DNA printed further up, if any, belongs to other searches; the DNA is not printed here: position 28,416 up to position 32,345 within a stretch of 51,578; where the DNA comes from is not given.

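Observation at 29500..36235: A roughly 7-kb stretch with strong C/T (pyrimidine) bias on the coding strand leaves several + frames open for hundreds of codons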

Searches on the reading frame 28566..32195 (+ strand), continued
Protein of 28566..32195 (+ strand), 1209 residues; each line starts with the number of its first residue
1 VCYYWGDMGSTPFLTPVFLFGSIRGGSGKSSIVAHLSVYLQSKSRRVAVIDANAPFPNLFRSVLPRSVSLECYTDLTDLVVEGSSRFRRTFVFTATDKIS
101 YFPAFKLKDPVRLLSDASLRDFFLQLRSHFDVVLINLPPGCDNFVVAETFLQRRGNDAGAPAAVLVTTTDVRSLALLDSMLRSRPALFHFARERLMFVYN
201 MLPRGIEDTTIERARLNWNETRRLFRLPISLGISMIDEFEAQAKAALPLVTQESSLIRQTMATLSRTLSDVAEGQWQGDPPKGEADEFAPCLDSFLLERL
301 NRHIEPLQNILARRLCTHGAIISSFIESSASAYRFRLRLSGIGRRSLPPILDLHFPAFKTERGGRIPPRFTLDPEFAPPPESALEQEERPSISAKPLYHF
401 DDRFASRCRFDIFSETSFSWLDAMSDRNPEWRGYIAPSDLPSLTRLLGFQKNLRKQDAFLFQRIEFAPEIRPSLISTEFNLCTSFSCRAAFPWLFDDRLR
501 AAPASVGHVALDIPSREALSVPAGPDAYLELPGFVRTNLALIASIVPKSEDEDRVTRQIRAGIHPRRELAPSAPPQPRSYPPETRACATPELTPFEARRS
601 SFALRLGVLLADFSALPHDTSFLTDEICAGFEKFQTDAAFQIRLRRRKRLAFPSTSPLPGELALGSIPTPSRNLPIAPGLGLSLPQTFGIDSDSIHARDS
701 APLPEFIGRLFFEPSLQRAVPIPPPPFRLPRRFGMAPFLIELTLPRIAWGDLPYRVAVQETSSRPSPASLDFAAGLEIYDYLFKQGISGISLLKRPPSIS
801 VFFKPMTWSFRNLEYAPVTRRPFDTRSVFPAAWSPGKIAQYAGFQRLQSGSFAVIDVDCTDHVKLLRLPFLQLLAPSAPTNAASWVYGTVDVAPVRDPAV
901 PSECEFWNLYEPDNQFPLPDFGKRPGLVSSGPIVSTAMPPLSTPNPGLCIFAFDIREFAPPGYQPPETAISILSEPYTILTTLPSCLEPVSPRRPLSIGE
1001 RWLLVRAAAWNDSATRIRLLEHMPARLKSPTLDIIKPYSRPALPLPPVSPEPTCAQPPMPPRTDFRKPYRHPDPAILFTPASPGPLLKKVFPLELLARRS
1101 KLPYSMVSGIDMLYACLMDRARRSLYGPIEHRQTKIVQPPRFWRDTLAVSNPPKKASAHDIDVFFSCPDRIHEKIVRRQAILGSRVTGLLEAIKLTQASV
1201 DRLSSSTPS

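Call 28: search_protein_families(library=ncbifam, proteins=[window:28566-32192:+], max_evalue=0.01)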
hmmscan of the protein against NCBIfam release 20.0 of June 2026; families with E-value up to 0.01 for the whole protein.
window:28566-32192:+ (1209 aa): 7 families
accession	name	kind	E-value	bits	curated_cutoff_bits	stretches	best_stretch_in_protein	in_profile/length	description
TIGR01968.1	minD_bact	equivalog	3e-05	23.5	212.9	1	21-174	7-148/261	septum site-determining protein MinD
TIGR03371.1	cellulose_yhjQ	equivalog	8.4e-05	22.2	157.85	1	22-53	8-39/246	cellulose biosynthesis protein BcsQ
TIGR01007.1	eps_fam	subfamily_domain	0.00044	19.9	108.05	1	17-139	19-137/204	polysaccharide biosynthesis tyrosine autokinase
TIGR01969.1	minD_arch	subfamily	0.00049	19.3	201.75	1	21-146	6-125/251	cell division ATPase MinD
NF041546.1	ParA_partition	equivalog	0.001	18.6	180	1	24-52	8-36/203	ParA family partition ATPase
TIGR03029.1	EpsG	equivalog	0.0012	18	313.8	1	22-140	110-223/274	chain length determinant protein tyrosine kinase EpsG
NF047398.1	AAA_KGGVGR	domain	0.0049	17.2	90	0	16-53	3-40/190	KGGVGR-motif variant AAA ATPase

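Call 57: predict_structure(alignment_id=A3)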
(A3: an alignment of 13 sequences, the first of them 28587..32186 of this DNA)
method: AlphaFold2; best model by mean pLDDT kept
length: 1200 residues; sequences in the alignment: 13
mean_pLDDT: 39.1   pTM: 0.34
mean pLDDT of the five models: 39.1, 34.7, 33.7, 32.7, 28.7
residues with pLDDT >= 90: 0; 70-90: 114; 50-70: 140; < 50: 946
segments of 3 or more residues with pLDDT < 50: 1-6, 64-69, 71-73, 75-83, 148-152, 197-206, 269-293, 304-317, 319-573, 575-1049, 1051-1147, 1149-1180, 1197-1200
pLDDT, mean of each block of 10 residues (from residue 1): 48 82 84 82 71 61 49 45 51 69 59 58 79 70 54 73 80 73 69 63 51 69 73 67 75 81 61 32 37 52 47 48 41 38 29 29 36 35 27 32 37 40 34 42 39 27 27 33 28 27 27 31 31 24 29 31 33 32 28 24 28 30 27 25 26 29 30 27 30 30 27 30 28 26 38 31 28 27 25 28 29 25 25 25 25 26 25 24 26 29 29 28 24 26 27 28 28 25 27 34 39 36 26 27 34 33 31 31 28 32 36 36 31 31 35 34 28 38 54 50
secondary structure, 60 per line:
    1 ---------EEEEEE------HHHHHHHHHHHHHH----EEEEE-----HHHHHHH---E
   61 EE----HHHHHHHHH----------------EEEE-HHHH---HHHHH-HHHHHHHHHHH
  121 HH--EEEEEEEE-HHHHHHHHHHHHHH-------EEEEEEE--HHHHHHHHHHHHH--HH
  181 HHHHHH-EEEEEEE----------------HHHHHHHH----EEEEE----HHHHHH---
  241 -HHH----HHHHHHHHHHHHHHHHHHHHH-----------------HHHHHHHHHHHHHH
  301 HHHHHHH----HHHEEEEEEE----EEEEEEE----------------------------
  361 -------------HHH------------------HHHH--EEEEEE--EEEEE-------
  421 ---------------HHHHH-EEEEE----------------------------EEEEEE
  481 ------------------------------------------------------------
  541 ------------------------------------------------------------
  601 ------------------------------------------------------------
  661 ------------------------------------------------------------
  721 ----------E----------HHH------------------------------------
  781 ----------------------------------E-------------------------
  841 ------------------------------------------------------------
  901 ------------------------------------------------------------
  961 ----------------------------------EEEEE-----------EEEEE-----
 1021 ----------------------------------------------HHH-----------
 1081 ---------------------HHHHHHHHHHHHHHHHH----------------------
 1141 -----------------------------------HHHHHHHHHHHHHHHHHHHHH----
elements in order (helices of 4 or more, strands of 3 or more residues): E10-15 H22-35 E40-44 H50-56 E60-62 H67-75 E92-95 H97-100 H104-108 H110-122 E125-132 H134-147 E155-161 H164-176 H179-186 E188-194 H211-218 E223-227 H232-237 H249-269 H287-307 E315-321 E326-332 H395-398 E401-406 E409-413 H436-440 E442-446 E475-480 E995-999 E1011-1015 H1102-1118 H1176-1196

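Call 60: fold_search(model_id=the predicted structure, library=pdb)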
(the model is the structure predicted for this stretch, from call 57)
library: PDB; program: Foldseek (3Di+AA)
matches with E <= 10: 1366; with E <= 0.001: 312
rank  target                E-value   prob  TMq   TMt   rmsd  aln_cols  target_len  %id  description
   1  3ea0_B                1.2e-09  1.00  0.16  0.66   5.7       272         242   18  Crystal Structure of ParA Family ATPase from Chlorobium tepidum TLS (released 2008-09-23)
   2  3ea0_A                3.1e-09  1.00  0.16  0.65   5.9       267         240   18  Crystal Structure of ParA Family ATPase from Chlorobium tepidum TLS (released 2008-09-23)
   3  4v02_B                1.6e-08  1.00  0.15  0.61   9.5       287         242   15  MinC:MinD cell division protein complex, Aquifex aeolicus (released 2015-01-14)
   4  5auq_F                2.2e-08  1.00  0.15  0.67   6.2       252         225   18  Crystal structure of ATPase-type HypB in the nucleotide free state (released 2015-06-24)
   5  1hyq                  2.6e-08  1.00  0.15  0.65   6.8       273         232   19  MIND BACTERIAL CELL DIVISION REGULATOR FROM A. FULGIDUS (released 2001-03-14)
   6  5tvk_A                7.8e-08  1.00  0.14  0.59   6.2       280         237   12  Crystal Structure of putative plasmid partition protein (BB_S35) from Borrelia burgdorferi B31 bound to AMPPNP (released 2016-11-23)
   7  4v03_B                9.4e-08  1.00  0.16  0.65   6.8       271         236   17  MinD cell division protein, Aquifex aeolicus (released 2015-01-14)
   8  5auq_C                1.1e-07  1.00  0.14  0.62   6.4       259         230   18  Crystal structure of ATPase-type HypB in the nucleotide free state (released 2015-06-24)
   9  5auq_D                1.1e-07  1.00  0.14  0.59   7.7       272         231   15  Crystal structure of ATPase-type HypB in the nucleotide free state (released 2015-06-24)
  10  6g2g_A                1.1e-07  1.00  0.15  0.52   8.1       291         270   16  Fe-S assembly Cfd1 (released 2019-01-23)
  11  5auq_H                1.4e-07  1.00  0.15  0.62   7.4       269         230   17  Crystal structure of ATPase-type HypB in the nucleotide free state (released 2015-06-24)
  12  4v03_A                1.5e-07  1.00  0.16  0.65   8.0       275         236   16  MinD cell division protein, Aquifex aeolicus (released 2015-01-14)
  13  3fwy_A                1.8e-07  1.00  0.15  0.54   9.4       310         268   18  Crystal structure of the L protein of Rhodobacter sphaeroides light-independent protochlorophyllide reductase (BchL) w (released 2009-03-24)
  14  1g3q                  2.0e-07  1.00  0.16  0.67   5.2       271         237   19  CRYSTAL STRUCTURE ANALYSIS OF PYROCOCCUS FURIOSUS CELL DIVISION ATPASE MIND (released 2001-04-21)
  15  5auq_G                2.1e-07  1.00  0.15  0.63   6.0       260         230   16  Crystal structure of ATPase-type HypB in the nucleotide free state (released 2015-06-24)
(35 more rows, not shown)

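Call 70: find_related_loci(query=A2, collection=genome_contigs, flank=9000)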
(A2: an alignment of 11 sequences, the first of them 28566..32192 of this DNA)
Query A2 (1209 aa) in genome_contigs; peptide patterns used: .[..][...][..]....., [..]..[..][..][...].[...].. (x = any residue, [..] = any of these).
82 stretches matched a pattern; 16 encode a relative of the query (tblastn E <= 1e-3); 16 distinct loci.
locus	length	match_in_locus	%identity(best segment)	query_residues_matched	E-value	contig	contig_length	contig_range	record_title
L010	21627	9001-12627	83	1-1209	0e+0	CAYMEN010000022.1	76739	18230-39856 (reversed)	MAG TPA_asm: uncultured bacterium isolate SRP263991_co7_86 genome assembly, contig: NODE_237_length_76739_cov_10.159277,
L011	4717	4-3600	61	8-1209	0e+0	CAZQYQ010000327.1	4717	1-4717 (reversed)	MAG TPA_asm: uncultured bacterium isolate SRP089250_co1_29 genome assembly, contig: NODE_36225_length_4717_cov_4.186401,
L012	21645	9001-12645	57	1-1209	6e-166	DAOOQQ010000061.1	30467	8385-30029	MAG TPA_asm: Candidatus Ozemobacteraceae bacterium isolate AMR_MDS_2567 NODE_1734_length_30467_cov_6.708207, whole genom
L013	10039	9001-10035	66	1-345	1e-131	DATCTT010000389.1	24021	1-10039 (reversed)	MAG TPA_asm: Candidatus Ozemobacteraceae bacterium isolate SMAG_U7338 k141_18091, whole genome shotgun sequence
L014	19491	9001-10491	40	8-501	5e-101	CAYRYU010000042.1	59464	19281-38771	MAG TPA_asm: uncultured bacterium isolate binchicken_co66_92 genome assembly, contig: NODE_957_length_59464_cov_19.04830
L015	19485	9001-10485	42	8-498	8e-97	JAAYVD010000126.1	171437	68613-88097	MAG: Candidatus Riflebacteria bacterium isolate AS27yjCOA_28 123455_AS27, whole genome shotgun sequence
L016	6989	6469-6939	94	1-157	4e-86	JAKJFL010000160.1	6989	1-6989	MAG: Candidatus Riflebacteria bacterium isolate UR.bin127 UR_contig_35086, whole genome shotgun sequence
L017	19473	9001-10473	38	8-496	1e-82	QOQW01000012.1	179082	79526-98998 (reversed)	MAG: Candidatus Ozemobacter sibiricus isolate BY5 NODE_84, whole genome shotgun sequence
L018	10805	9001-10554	35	5-520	8e-73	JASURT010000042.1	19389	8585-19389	MAG: Candidatus Ozemobacter sp. isolate DJKA78_ANT-KO_bin.22 scaffold_615, whole genome shotgun sequence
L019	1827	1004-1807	49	8-274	2e-75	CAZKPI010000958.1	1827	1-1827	MAG TPA_asm: uncultured bacterium isolate binchicken_co135_42 genome assembly, contig: NODE_43623_length_1827_cov_2.4125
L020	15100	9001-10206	39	8-410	6e-69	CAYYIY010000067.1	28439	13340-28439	MAG TPA_asm: uncultured bacterium isolate binchicken_co135_188 genome assembly, contig: NODE_3043_length_28439_cov_3.460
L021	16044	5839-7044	34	3-407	3e-60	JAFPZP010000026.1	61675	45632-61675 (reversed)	MAG: Candidatus Riflebacteria bacterium isolate RGIG1619 Goat_Abomasum.Co__c630851, whole genome shotgun sequence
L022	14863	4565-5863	31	14-448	1e-57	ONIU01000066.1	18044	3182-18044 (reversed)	uncultured bacterium isolate RUG334 genome assembly, contig: scaffold_3388, whole genome shotgun sequence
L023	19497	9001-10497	31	15-516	2e-54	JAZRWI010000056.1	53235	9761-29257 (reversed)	MAG: Candidatus Avigastranaerophilus sp. isolate T1900044952_TA20190005.MAGScoT_cleanbin_000022 SGB_3702_k141_2262, whol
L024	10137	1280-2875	32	5-528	6e-70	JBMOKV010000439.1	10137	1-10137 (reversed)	MAG: Candidatus Rifleibacteriota bacterium isolate Betzabe_MAG007 MAG007_439, whole genome shotgun sequence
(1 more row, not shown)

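Call 73: search_protein_families(library=pfam, proteins=[L021:5830-9453:+, L021:9466-13395:+, L022:8159-12094:+, L023:12585-16583:+, L008:13579-17478:+, L024:4864-8733:+, L017:12585-17072:+], max_evalue=0.01)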
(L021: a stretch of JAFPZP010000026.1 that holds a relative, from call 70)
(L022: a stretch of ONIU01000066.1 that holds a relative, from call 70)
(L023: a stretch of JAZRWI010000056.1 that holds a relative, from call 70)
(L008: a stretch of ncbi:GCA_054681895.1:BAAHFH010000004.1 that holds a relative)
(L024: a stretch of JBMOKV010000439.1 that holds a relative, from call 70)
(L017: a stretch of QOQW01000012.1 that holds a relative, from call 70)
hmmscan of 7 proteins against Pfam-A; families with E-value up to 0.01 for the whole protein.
L021:5830-9453:+ (1208 aa): 1 family
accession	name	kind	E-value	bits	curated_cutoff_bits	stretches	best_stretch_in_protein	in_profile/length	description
PF01656.29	CbiA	-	0.0057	17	25.4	0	26-219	9-99/125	CobQ/CobB/MinD/ParA nucleotide binding domain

L021:9466-13395:+ (1310 aa): 0 families

L022:8159-12094:+ (1312 aa): 0 families

L023:12585-16583:+ (1333 aa): 0 families

L008:13579-17478:+ (1300 aa): 0 families

L024:4864-8733:+ (1290 aa): 0 families

L017:12585-17072:+ (1496 aa): 0 families

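Call 82: search_protein_families(library=padloc, proteins=[window:28587-32192:+], max_evalue=0.001)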
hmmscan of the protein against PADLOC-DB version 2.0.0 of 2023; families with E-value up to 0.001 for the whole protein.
window:28587-32192:+ (1202 aa): 0 families
